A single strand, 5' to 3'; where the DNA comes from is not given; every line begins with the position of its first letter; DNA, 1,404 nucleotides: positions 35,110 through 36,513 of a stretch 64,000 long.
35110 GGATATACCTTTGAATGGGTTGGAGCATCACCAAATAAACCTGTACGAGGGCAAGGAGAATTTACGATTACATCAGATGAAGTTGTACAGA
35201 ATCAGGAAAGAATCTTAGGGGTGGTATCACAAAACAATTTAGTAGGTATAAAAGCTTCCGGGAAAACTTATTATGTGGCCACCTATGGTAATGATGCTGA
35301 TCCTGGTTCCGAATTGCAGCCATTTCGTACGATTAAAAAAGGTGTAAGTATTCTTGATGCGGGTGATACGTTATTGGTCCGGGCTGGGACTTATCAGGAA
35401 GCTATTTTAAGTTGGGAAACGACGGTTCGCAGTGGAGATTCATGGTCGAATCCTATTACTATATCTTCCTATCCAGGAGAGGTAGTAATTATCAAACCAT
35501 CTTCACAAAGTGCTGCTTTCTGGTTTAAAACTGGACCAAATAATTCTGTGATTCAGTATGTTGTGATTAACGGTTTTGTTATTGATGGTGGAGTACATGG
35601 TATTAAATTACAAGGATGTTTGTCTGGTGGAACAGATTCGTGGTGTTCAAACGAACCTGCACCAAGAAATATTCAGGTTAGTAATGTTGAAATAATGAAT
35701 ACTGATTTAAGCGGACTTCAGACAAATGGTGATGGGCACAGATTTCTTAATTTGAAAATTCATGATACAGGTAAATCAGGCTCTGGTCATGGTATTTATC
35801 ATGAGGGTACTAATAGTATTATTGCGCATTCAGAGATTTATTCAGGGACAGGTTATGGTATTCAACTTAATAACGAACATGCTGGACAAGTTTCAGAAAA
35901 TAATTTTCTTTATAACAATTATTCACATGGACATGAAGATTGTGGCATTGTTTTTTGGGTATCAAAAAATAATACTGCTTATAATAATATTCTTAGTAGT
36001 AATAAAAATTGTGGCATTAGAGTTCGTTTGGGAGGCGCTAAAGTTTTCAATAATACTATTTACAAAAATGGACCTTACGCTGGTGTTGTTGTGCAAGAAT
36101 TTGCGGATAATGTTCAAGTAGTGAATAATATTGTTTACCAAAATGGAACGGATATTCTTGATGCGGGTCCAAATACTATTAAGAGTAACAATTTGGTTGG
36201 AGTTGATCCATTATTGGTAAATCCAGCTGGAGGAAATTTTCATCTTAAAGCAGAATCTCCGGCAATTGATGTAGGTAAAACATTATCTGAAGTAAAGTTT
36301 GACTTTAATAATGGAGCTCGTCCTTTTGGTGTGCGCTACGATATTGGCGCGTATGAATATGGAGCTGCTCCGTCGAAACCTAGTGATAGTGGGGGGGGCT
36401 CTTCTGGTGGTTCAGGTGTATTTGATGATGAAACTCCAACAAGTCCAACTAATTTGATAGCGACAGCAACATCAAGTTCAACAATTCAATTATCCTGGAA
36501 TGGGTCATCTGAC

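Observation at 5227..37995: The two giant proteins share beta-helix modules on different targeting arrays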

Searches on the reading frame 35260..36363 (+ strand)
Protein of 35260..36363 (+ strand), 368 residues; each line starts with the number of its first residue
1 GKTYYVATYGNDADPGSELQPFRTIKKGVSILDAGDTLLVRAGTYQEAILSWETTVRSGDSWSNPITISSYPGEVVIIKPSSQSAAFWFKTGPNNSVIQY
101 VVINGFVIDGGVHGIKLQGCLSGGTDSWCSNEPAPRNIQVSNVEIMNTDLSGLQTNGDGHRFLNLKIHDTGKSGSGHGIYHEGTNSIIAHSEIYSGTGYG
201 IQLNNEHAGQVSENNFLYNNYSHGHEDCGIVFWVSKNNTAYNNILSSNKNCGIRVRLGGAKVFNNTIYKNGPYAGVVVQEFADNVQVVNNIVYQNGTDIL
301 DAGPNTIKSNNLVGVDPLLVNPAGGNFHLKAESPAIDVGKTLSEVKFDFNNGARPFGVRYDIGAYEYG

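Call 21: find_homologous_proteins(query=window:35260-36363:+, max_evalue=0.00001)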
Query window:35260-36363:+ (368 aa): 310 proteins with E <= 0.00001 among 2954 candidates; the best 120 are listed.
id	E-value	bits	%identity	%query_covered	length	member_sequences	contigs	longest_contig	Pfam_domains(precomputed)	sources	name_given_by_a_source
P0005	9.6e-70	254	41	100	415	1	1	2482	PF13229.13,PF07602.18,PF22842.4,PF05048.20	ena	-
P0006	6.6e-69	251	40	99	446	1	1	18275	PF13229.13,PF07602.18,PF22842.4,PF05048.20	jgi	-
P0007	3.9e-66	242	40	97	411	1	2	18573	PF13229.13,PF07602.18,PF22842.4,PF05048.20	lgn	-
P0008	4.0e-66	242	40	99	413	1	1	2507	PF13229.13,PF22842.4,PF05048.20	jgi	jgi:hypothetical protein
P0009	5.9e-65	238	39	99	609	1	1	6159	PF13229.13,PF07602.18,PF22842.4,PF05048.20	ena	-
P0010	9.0e-65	237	42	99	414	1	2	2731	PF13229.13,PF22842.4,PF05048.20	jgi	jgi:parallel beta-helix repeat protein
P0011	2.4e-64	236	41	99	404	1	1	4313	PF13229.13,PF07602.18,PF22842.4,PF05048.20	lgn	-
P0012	2.3e-63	233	40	99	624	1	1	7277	PF13229.13,PF07602.18,PF22842.4,PF05048.20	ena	-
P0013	9.0e-63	231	39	99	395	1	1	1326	PF13229.13,PF07602.18,PF22842.4,PF05048.20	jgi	jgi:parallel beta-helix repeat protein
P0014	6.9e-61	224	37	99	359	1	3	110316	PF13229.13,PF07602.18,PF22842.4,PF05048.20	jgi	jgi:nitrous oxidase accessory protein NosD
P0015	4.1e-60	222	36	99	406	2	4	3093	PF13229.13,PF07602.18,PF22842.4,PF05048.20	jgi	-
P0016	5.8e-60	221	39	100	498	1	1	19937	PF13229.13,PF07602.18,PF22842.4,PF05048.20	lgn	-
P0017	4.1e-59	219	40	99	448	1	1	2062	PF13229.13,PF07602.18,PF22842.4,PF05048.20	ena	-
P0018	5.3e-59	218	37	97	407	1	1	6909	PF13229.13,PF07602.18,PF22842.4,PF05048.20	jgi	jgi:hypothetical protein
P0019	2.4e-58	216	39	100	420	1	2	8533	PF13229.13,PF07602.18,PF22842.4,PF05048.20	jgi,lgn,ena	-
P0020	6.0e-58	215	39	99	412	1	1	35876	PF13229.13,PF07602.18,PF22842.4,PF05048.20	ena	-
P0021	9.3e-58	214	36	99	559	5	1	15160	PF13229.13,PF07602.18,PF22842.4,PF05048.20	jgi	jgi:parallel beta-helix repeat protein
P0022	1.5e-56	210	37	100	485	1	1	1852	PF13229.13,PF07602.18,PF13287.13,PF13290.14,PF22842.4,PF05048.20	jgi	-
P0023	1.7e-56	210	39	99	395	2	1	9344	PF13229.13,PF07602.18,PF22842.4,PF05048.20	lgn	-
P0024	2.4e-56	210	39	99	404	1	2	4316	PF13229.13,PF07602.18,PF22842.4,PF05048.20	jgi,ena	-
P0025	7.0e-56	208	39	99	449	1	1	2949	PF13229.13,PF22842.4,PF05048.20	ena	-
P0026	2.5e-55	206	38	99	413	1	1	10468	PF13229.13,PF22842.4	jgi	jgi:hypothetical protein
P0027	1.2e-54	204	36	99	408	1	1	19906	PF13229.13,PF07602.18,PF22842.4,PF05048.20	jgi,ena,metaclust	metaclust:\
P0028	1.8e-54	203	37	99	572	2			PF13229.13,PF12708.13,PF07602.18,PF22842.4,PF05048.20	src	-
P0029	1.9e-54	203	37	99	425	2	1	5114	PF13229.13,PF07602.18,PF13287.13,PF13290.14,PF22842.4,PF05048.20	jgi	-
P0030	2.3e-54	203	39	98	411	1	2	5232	PF13229.13,PF07602.18,PF22842.4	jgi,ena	-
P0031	2.9e-54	203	36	99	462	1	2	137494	PF13229.13,PF07602.18,PF22842.4,PF05048.20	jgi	jgi:parallel beta-helix repeat protein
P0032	3.6e-54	202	36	99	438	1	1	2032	PF13229.13,PF07602.18,PF22842.4,PF05048.20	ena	-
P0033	4.7e-54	202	34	99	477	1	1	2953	PF13229.13,PF22842.4,PF05048.20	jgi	-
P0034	6.3e-54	202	37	99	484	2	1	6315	PF13229.13,PF07602.18,PF22842.4,PF05048.20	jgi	-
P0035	5.6e-53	198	35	99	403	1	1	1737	PF13229.13,PF07602.18,PF22842.4,PF05048.20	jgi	-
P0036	6.6e-53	198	39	99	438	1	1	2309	PF13229.13,PF22842.4,PF05048.20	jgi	-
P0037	1.1e-52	198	37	99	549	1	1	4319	PF13229.13,PF07602.18,PF22842.4,PF05048.20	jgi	jgi:parallel beta-helix repeat protein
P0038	1.4e-52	197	38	99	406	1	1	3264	PF13229.13,PF22842.4,PF05048.20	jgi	jgi:hypothetical protein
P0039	3.2e-51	193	35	100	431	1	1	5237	PF13229.13,PF07602.18,PF22842.4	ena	-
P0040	7.2e-50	188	37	99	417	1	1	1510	PF13229.13,PF07602.18,PF22842.4,PF05048.20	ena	-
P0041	8.7e-50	188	36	100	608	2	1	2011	PF13229.13,PF07602.18,PF22842.4,PF05048.20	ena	-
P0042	1.2e-49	187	38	99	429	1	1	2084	PF13229.13,PF22842.4,PF05048.20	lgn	-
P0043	1.3e-49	187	36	99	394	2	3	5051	PF13229.13,PF07602.18,PF22842.4,PF05048.20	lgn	-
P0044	1.6e-48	184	37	99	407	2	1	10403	PF13229.13,PF07602.18,PF22842.4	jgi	-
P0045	2.2e-48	183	35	100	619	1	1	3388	PF13229.13,PF07602.18,PF22842.4,PF05048.20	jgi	jgi:hypothetical protein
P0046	3.0e-48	183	37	99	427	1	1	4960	PF13229.13,PF07602.18,PF22842.4,PF05048.20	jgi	jgi:parallel beta-helix repeat protein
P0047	3.7e-48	183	37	99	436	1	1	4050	PF13229.13,PF22842.4,PF05048.20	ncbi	-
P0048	4.3e-48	182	36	99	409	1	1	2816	PF13229.13,PF07602.18,PF22842.4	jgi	jgi:hypothetical protein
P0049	7.0e-48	182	36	99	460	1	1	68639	PF13229.13,PF07602.18,PF22842.4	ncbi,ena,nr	ncbi:MAG: right-handed parallel beta-helix repeat-containing protein [Anaerolineae bacterium]|nr:rig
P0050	1.1e-47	181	35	99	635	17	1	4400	PF13229.13,PF07602.18,PF22842.4,PF05048.20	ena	-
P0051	1.4e-47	181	37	100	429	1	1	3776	PF13229.13,PF22842.4,PF05048.20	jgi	jgi:parallel beta-helix repeat protein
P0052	1.7e-47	180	35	100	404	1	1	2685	PF13229.13,PF07602.18,PF22842.4,PF05048.20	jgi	-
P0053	2.5e-47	180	36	99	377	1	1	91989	PF13229.13,PF07602.18,PF22842.4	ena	-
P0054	4.3e-47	179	37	99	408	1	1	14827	PF13229.13,PF22842.4,PF05048.20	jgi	jgi:parallel beta-helix repeat protein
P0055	1.2e-46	178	37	99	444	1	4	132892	PF22842.4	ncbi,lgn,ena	ncbi:MAG: right-handed parallel beta-helix repeat-containing protein [Nitrospirota bacterium]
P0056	4.1e-46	176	34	99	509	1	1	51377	PF13229.13,PF07602.18,PF22842.4,PF05048.20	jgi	-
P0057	4.9e-46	176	37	99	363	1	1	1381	PF13229.13,PF07602.18,PF22842.4,PF05048.20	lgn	-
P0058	1.6e-45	174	35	99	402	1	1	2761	PF13229.13,PF07602.18,PF22842.4,PF05048.20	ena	-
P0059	1.8e-45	174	37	99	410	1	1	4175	PF13229.13,PF07602.18,PF22842.4,PF05048.20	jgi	jgi:parallel beta-helix repeat protein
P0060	2.5e-45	173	36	99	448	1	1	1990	PF13229.13,PF22842.4,PF05048.20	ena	-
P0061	2.7e-45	173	37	97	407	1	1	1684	PF13229.13,PF22842.4,PF05048.20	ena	-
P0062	3.8e-45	173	36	99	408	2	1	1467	PF13229.13,PF07602.18,PF22842.4,PF05048.20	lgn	-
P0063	9.1e-45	171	37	99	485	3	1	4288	PF13229.13,PF00404.25,PF22842.4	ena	-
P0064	1.0e-44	171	35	100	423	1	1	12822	PF13229.13,PF22842.4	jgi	jgi:hypothetical protein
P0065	1.4e-44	171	35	99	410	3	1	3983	PF13229.13,PF07602.18,PF22842.4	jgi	jgi:hypothetical protein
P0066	2.2e-44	170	36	99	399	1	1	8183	PF13229.13,PF07602.18,PF22842.4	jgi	jgi:parallel beta-helix repeat protein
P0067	2.8e-44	170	35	97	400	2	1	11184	PF13229.13,PF07602.18,PF22842.4,PF05048.20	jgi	jgi:parallel beta-helix repeat protein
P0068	3.7e-44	169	37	99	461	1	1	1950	PF13229.13,PF07602.18,PF22842.4,PF05048.20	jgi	jgi:hypothetical protein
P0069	6.5e-44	169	35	99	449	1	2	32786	PF07602.18,PF22842.4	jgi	jgi:hypothetical protein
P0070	1.7e-43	167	36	99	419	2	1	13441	PF13229.13,PF07602.18,PF22842.4,PF05048.20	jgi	jgi:parallel beta-helix repeat protein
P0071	2.3e-43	167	35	98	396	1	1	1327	PF13229.13,PF07602.18,PF22842.4,PF05048.20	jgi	-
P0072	4.6e-43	166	37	99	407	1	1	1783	PF13229.13,PF07602.18,PF22842.4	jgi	jgi:parallel beta-helix repeat protein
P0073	6.4e-43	165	33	98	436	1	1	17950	PF13229.13,PF07602.18,PF22842.4,PF08480.17,PF05048.20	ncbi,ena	-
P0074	2.1e-42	164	34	99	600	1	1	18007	PF13229.13,PF07602.18,PF22842.4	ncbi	-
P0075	3.1e-42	163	36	99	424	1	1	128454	PF13229.13,PF22842.4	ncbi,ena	-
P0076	4.7e-42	162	39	99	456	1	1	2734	PF13229.13,PF07602.18,PF22842.4,PF05048.20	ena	-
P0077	1.4e-41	161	34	100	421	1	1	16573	PF13229.13,PF07602.18,PF22842.4,PF05048.20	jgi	jgi:hypothetical protein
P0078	1.4e-41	161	37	100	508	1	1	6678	PF13229.13,PF17957.8,PF22842.4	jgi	jgi:hypothetical protein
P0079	2.2e-41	160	38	91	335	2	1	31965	PF13229.13,PF22842.4,PF05048.20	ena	-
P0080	5.5e-41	159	34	99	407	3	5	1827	PF13229.13,PF22842.4,PF05048.20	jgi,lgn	jgi:hypothetical protein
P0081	7.6e-41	159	33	99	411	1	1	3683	PF13229.13,PF07602.18,PF22842.4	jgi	jgi:parallel beta-helix repeat protein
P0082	1.9e-40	157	35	100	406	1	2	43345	PF13229.13,PF22842.4,PF05048.20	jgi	jgi:hypothetical protein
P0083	3.0e-40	157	34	99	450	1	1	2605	PF13229.13,PF07602.18,PF22842.4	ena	-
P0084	4.0e-40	156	33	99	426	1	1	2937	PF13229.13,PF22842.4,PF05048.20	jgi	jgi:parallel beta-helix repeat protein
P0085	4.4e-40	156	36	99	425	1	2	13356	PF13229.13,PF07602.18,PF22842.4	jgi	jgi:parallel beta-helix repeat protein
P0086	5.4e-40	156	37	100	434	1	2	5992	PF13229.13,PF07602.18,PF22842.4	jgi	jgi:hypothetical protein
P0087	7.0e-40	155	36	99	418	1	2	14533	PF13229.13,PF07602.18,PF22842.4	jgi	jgi:parallel beta-helix repeat protein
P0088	9.2e-40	155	35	99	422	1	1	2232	PF13229.13,PF07602.18,PF22842.4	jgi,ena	-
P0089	1.8e-39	154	36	99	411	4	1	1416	PF13229.13,PF07602.18,PF22842.4,PF05048.20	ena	-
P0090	2.3e-39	154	34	99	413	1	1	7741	PF13229.13,PF07602.18,PF22842.4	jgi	jgi:parallel beta-helix repeat protein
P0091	2.8e-39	153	37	99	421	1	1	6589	PF13229.13,PF05048.20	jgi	jgi:parallel beta-helix repeat protein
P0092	1.5e-38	151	34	99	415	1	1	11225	PF13229.13,PF07602.18,PF22842.4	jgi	jgi:parallel beta-helix repeat protein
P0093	1.6e-38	151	35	99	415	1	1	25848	PF13229.13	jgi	-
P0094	2.1e-38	150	35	99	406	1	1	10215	PF13229.13,PF22842.4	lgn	-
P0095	2.2e-38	150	35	99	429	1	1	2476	PF13229.13,PF05048.20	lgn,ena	-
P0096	1.0e-37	148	35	99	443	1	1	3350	PF13229.13,PF22842.4,PF05048.20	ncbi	-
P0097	1.2e-37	148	36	99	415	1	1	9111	PF13229.13,PF07602.18,PF22842.4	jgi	-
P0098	1.5e-37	148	34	99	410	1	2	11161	PF13229.13,PF07602.18,PF22842.4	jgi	jgi:parallel beta-helix repeat protein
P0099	2.5e-37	147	34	100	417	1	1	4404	PF13229.13,PF07602.18,PF22842.4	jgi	jgi:parallel beta-helix repeat protein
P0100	1.7e-36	144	31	100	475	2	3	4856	PF22842.4,PF17161.11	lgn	-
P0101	2.3e-36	144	35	99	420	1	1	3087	PF13229.13,PF22842.4,PF05048.20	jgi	jgi:parallel beta-helix repeat protein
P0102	2.3e-36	144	34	99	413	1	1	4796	PF13229.13,PF07602.18,PF22842.4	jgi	jgi:hypothetical protein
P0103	5.7e-36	142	35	99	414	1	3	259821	PF13229.13,PF07602.18,PF22842.4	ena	-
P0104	9.5e-36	142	33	99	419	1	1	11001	PF13229.13,PF07602.18,PF22842.4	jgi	jgi:parallel beta-helix repeat protein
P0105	1.2e-35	141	34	99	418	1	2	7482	PF13229.13,PF22842.4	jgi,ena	-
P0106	4.9e-35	139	35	99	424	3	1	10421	PF13229.13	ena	-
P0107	1.4e-34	138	35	99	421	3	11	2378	PF13229.13,PF22842.4,PF05048.20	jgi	jgi:parallel beta-helix repeat protein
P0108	1.7e-34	138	35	99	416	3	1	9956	PF13229.13,PF07602.18,PF22842.4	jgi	jgi:parallel beta-helix repeat protein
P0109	2.5e-34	137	34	94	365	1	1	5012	PF13229.13,PF22842.4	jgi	jgi:parallel beta-helix repeat protein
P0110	2.9e-34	137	35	97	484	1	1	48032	PF13229.13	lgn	-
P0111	2.9e-34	137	33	99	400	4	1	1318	PF07602.18,PF22842.4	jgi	jgi:hypothetical protein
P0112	4.3e-34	136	34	100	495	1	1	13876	PF13229.13,PF22842.4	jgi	jgi:hypothetical protein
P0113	4.5e-34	136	33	99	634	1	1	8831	PF13229.13,PF22842.4,PF05048.20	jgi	jgi:parallel beta-helix repeat protein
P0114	2.5e-33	134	34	99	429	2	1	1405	PF13229.13,PF22842.4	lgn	-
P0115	3.2e-33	133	34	99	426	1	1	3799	PF13229.13,PF22842.4,PF05048.20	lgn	-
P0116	3.6e-33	133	32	99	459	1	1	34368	PF13229.13,PF05048.20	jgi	jgi:parallel beta-helix repeat protein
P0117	3.8e-33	133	33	99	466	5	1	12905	PF13229.13,PF05048.20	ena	-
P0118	4.0e-33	133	34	100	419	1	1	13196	PF13229.13,PF22842.4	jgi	jgi:parallel beta-helix repeat protein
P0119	3.1e-32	130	33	99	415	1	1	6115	PF13229.13,PF07602.18,PF22842.4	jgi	jgi:parallel beta-helix repeat protein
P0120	3.7e-32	130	32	99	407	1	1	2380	PF13229.13,PF22842.4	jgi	jgi:parallel beta-helix repeat protein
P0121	5.7e-32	129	32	99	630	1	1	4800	PF13229.13,PF22842.4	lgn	-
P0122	9.9e-32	129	32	99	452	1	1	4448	PF13229.13,PF08480.17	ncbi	-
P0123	1.2e-30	125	33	100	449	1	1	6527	PF13229.13,PF22842.4,PF05048.20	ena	-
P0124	1.6e-30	125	32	99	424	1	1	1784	PF13229.13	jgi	jgi:hypothetical protein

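Call 35: search_solved_structures(query=A1, max_evalue=0.01, show_alignments=1)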
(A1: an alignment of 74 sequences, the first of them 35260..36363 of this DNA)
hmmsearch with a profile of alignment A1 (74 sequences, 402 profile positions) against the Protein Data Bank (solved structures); distinct sequences matched with E-value up to 0.01: 24.
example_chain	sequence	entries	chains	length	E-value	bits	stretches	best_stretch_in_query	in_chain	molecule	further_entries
3vst_A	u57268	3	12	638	1.2e-21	80.3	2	27-106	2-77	Xylosidase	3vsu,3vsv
9rx2_A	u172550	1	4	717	7.6e-19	71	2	173-356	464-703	Parallel beta-helix repeat protein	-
2pyg_A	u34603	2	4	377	7.7e-13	51.3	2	199-322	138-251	Poly(beta-D-mannuronate) C5 epimerase 4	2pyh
1ru4_A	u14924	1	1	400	6.2e-10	41.7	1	20-382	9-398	Pectate lyase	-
5olq_A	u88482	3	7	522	1e-09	41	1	26-70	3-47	Rhamnogalacturonan lyase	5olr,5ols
5lw3_A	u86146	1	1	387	4.5e-09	38.9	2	198-315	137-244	Poly(beta-D-mannuronate) C5 epimerase 6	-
7v6i_A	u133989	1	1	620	1.9e-08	36.8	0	224-330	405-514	Lacto-N-biosidase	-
7dmk_A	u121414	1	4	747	8.6e-08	34.7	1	48-311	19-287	BcAlyPL6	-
6kfn_A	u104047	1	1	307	2.8e-07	33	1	52-287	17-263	alginate lyase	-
5gqc_A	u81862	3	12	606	7.8e-06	28.2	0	19-97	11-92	Lacto-N-biosidase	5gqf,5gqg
4ozy_A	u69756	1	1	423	2e-05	26.9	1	210-317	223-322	Poly(beta-D-mannuronate) C5 epimerase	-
4ozz_A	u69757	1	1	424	2.1e-05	26.8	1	210-316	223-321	Poly(beta-D-mannuronate) C5 epimerase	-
24mr_A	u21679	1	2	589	2.3e-05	26.6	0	138-330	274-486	Lacto-N-biosidase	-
4nk8_A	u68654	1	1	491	3.2e-05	26.2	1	210-316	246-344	Poly(beta-D-mannuronate) C5 epimerase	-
4nk6_A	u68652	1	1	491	3.4e-05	26.1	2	210-316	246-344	Poly(beta-D-mannuronate) C5 epimerase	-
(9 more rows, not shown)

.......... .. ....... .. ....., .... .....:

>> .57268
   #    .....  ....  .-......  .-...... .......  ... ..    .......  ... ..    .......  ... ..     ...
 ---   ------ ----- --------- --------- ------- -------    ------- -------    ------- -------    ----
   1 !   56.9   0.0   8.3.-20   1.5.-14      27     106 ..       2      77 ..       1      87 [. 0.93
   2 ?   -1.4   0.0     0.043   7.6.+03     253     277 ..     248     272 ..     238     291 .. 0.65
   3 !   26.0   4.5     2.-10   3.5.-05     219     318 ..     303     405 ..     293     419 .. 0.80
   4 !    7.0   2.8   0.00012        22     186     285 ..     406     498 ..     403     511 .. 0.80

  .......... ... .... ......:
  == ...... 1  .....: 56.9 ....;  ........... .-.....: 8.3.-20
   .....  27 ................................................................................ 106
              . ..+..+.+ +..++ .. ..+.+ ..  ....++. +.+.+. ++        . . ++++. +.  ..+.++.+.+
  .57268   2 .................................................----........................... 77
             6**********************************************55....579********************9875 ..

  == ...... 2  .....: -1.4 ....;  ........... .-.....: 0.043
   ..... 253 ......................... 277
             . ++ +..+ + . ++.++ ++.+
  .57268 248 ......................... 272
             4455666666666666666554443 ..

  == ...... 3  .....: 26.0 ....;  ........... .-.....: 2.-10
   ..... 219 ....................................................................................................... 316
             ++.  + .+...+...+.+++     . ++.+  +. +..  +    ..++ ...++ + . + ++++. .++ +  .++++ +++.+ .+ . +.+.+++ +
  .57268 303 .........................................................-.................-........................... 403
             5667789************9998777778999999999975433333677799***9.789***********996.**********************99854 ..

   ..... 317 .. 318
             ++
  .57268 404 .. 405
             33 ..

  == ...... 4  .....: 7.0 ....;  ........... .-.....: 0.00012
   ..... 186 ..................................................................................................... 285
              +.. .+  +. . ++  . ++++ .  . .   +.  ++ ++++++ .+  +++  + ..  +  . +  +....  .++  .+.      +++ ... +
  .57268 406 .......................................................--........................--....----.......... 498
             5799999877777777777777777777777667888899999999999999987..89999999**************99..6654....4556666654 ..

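Call 45: predict_structure(alignment_id=A1)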
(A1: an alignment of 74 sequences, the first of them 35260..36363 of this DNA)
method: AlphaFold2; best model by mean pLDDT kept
length: 368 residues; sequences in the alignment: 74
mean_pLDDT: 95.5   pTM: 0.93
mean pLDDT of the five models: 95.5, 95.4, 95.4, 95.2, 94.7
residues with pLDDT >= 90: 340; 70-90: 16; 50-70: 6; < 50: 6
segments of 3 or more residues with pLDDT < 50: 122-127
pLDDT, mean of each block of 10 residues (from residue 1): 98 98 98 98 98 96 98 98 96 91 99 93 52 91 98 96 99 96 97 98 84 97 98 96 98 97 99 97 98 98 98 98 98 98 98 96 97
secondary structure, 60 per line:
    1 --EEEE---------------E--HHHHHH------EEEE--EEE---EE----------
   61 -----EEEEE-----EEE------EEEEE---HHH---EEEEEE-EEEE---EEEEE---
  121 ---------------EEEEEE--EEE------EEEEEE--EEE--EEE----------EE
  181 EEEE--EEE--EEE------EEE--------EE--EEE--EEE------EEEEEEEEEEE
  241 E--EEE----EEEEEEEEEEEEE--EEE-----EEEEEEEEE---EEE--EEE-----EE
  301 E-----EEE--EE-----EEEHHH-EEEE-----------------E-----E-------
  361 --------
elements in order: E3-6 H25-30 E37-40 E43-45 E66-70 E76-78 E85-89 E99-104 E106-109 E113-117 E136-141 E144-146 E153-158 E161-163 E166-168 E179-184 E187-189 E192-194 E201-203 E216-218 E221-223 E230-241 E244-246 E251-263 E266-268 E274-282 E286-288 E291-293 E299-301 E307-309 E319-321 E326-329

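Call 54: find_encoding_contigs(protein=P0049, flank=10000, max_places=1)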
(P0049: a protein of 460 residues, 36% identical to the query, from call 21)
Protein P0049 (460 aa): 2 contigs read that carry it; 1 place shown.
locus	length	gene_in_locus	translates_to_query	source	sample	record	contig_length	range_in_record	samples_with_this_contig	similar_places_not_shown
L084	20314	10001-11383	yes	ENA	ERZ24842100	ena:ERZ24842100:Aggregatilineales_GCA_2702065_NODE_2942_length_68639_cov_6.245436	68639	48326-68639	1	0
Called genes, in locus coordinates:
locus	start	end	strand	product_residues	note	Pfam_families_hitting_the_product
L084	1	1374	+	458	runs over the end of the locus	-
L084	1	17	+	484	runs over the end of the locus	-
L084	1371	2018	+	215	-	PF00132:Hexapep, PF14602:Hexapep_2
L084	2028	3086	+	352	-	PF01073:3Beta_HSD, PF01370:Epimerase, PF02719:Polysacc_synt_2 (weak), PF04321:RmlD_sub_bind, PF16363:GDP_Man_Dehyd, PF07993:NAD_binding_4 (weak)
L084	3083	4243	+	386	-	-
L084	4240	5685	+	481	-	PF04932:Wzy_C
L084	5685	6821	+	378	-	PF13439:Glyco_transf_4, PF13579:Glyco_trans_4_4, PF00534:Glycos_transf_1, PF13692:Glyco_trans_1_4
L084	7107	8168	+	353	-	PF13439:Glyco_transf_4, PF13579:Glyco_trans_4_4, PF13477:Glyco_trans_4_2 (faint), PF13692:Glyco_trans_1_4, PF00534:Glycos_transf_1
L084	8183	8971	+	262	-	PF00551:Formyl_trans_N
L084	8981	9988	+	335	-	PF00535:Glycos_transf_2, PF13506:Glyco_transf_21, PF13641:Glyco_tranf_2_3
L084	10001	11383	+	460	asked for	PF22842:Pel9A-like_beta_helix, PF07602:DUF1565 (weak), PF13229:Beta_helix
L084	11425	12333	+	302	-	PF00106:adh_short (weak), PF01370:Epimerase, PF02719:Polysacc_synt_2 (weak), PF04321:RmlD_sub_bind, PF01073:3Beta_HSD, PF07993:NAD_binding_4 (faint), PF13460:NAD_binding_10, PF16363:GDP_Man_Dehyd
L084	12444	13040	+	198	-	PF06966:DUF1295 (weak), PF04191:PEMT, PF04140:ICMT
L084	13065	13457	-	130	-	-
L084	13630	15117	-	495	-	PF00561:Abhydrolase_1, PF08386:Abhydrolase_4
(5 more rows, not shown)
